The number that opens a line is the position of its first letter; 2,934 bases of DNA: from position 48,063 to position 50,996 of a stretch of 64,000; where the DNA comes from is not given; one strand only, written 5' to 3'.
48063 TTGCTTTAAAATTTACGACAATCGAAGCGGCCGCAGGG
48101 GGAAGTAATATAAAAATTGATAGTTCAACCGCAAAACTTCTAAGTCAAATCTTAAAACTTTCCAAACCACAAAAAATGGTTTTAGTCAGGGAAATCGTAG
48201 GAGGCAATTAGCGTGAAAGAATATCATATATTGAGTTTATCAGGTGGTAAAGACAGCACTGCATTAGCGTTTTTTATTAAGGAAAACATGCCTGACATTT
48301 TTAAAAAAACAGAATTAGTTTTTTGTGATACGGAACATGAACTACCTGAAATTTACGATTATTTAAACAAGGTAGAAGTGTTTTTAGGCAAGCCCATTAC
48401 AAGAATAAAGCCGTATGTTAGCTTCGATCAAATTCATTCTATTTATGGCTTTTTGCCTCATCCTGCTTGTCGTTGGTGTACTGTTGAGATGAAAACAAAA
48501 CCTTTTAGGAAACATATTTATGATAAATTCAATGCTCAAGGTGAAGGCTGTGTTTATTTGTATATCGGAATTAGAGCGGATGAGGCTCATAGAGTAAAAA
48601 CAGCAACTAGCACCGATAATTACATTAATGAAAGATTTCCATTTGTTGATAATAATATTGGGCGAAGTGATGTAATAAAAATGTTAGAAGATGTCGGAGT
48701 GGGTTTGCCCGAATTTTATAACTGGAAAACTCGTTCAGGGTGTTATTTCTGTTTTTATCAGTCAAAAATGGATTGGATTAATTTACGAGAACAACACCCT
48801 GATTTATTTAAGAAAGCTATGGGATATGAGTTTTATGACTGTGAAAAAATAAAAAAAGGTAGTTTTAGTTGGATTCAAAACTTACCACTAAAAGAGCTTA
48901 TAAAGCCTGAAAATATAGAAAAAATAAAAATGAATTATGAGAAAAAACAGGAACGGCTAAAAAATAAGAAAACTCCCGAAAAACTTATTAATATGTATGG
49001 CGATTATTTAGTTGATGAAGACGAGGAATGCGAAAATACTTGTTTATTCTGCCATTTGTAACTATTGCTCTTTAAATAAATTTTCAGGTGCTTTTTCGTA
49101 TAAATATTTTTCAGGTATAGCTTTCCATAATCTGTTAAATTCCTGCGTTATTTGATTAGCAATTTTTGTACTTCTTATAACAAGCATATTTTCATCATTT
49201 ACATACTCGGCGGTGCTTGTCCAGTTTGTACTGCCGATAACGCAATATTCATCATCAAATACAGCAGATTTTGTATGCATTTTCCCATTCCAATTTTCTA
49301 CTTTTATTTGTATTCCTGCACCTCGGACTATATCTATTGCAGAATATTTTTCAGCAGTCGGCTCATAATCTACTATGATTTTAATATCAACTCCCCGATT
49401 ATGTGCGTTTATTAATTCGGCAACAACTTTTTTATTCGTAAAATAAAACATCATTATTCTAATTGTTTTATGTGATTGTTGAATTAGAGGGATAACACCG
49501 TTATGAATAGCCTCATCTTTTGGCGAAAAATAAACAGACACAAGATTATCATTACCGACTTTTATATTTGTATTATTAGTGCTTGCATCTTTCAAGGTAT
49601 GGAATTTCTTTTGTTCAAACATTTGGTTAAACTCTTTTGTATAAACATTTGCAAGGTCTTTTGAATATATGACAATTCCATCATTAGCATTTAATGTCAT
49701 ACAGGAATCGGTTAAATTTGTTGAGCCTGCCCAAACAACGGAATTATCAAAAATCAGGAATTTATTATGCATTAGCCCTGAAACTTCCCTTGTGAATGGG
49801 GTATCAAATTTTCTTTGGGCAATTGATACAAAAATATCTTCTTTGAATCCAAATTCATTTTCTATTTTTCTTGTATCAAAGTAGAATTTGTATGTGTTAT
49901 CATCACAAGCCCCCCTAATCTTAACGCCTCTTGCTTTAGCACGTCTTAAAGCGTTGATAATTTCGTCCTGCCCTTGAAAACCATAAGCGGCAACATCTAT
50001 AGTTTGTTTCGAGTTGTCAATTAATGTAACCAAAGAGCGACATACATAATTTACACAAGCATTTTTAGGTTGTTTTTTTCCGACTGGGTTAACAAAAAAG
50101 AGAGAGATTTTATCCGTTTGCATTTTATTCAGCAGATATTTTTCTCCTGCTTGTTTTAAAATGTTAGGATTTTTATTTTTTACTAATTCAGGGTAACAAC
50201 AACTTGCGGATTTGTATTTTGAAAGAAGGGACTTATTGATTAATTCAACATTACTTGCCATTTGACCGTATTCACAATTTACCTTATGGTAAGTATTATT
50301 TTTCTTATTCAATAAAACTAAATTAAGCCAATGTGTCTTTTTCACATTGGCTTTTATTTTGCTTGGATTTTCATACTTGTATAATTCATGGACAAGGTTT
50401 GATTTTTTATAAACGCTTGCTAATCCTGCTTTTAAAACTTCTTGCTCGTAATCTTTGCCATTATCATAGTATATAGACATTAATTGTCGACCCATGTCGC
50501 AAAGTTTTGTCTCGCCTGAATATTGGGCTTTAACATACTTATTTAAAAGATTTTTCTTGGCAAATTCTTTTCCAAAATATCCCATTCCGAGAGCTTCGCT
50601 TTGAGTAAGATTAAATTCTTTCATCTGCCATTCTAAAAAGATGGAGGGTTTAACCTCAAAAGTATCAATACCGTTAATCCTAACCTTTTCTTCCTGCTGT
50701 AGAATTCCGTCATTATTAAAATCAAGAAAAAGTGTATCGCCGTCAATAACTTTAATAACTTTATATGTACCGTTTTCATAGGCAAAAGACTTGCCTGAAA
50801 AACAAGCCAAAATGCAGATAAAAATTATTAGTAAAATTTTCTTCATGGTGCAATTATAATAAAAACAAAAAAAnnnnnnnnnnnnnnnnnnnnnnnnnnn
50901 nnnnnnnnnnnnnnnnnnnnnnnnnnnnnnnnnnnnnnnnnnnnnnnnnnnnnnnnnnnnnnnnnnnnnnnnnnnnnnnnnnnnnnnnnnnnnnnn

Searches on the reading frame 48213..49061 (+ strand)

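Call 6: search_protein_families(library=pfam, proteins=[window:48213-49061:+], max_evalue=0.01)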
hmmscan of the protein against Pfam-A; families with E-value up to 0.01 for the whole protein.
window:48213-49061:+ (282 aa): 1 family
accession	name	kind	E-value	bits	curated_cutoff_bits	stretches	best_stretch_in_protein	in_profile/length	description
PF01507.26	PAPS_reduct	-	1.7e-09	38.3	22.5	1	6-137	3-127/175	Phosphoadenosine phosphosulfate reductase domain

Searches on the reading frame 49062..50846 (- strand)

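Call 6: search_protein_families(library=pfam, proteins=[window:49062-50846:-], max_evalue=0.01)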
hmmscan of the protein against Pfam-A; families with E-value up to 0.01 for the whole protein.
window:49062-50846:- (594 aa): 5 families
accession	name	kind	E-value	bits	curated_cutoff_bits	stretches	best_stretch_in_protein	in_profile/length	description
PF13091.12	PLDc_2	-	2.7e-56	189.5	27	2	452-574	2-132/132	PLD-like domain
PF07894.18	SACK1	-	4.2e-14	53.2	21.4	2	214-412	81-271/274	Scaffolding anchor of CK1 domain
PF00614.28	PLDc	-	6.1e-10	39.1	21.9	1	523-545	5-27/28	Phospholipase D Active site motif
PF00565.23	SNase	-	1.8e-05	25.6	21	1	55-159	2-94/107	Staphylococcal nuclease homologue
PF11495.14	Regulator_TrmB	-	0.0023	17.7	22.2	1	446-576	10-131/233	Archaeal transcriptional regulator TrmB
